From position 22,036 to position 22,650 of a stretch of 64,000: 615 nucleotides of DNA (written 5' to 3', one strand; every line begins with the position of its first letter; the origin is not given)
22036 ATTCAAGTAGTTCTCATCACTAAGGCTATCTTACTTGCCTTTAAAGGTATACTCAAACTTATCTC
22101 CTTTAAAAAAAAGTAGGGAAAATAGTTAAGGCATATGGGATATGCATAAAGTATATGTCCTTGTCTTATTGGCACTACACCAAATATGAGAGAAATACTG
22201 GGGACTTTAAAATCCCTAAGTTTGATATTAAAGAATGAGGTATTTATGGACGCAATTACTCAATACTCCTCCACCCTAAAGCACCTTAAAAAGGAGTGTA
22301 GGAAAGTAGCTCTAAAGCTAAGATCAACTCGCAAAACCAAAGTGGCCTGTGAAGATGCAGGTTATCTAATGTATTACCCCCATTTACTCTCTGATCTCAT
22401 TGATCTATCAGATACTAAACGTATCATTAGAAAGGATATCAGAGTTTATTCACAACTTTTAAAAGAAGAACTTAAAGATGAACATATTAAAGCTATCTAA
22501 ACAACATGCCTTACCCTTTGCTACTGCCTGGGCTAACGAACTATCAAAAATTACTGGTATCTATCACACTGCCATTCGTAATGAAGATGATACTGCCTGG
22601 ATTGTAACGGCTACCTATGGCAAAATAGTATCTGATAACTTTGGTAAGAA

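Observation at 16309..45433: One conserved 37-39 bp element starts at the predicted +1 of three leftward promoters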

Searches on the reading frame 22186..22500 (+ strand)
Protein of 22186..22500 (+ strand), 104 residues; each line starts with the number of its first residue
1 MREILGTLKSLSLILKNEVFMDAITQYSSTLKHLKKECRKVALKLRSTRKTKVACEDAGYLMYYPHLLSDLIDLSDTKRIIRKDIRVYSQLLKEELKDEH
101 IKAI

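Call 122: search_protein_families(library=pfam, proteins=[window:22186-22500:+], max_evalue=0.05)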
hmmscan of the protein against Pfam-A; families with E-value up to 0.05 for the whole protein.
window:22186-22500:+ (104 aa): 1 family
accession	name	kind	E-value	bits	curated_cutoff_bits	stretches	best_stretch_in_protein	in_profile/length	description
PF13870.11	CCDC113_CCDC96_CC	-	0.0021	18.3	31.6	1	23-87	99-163/177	CCDC113/CCDC96, coiled-coil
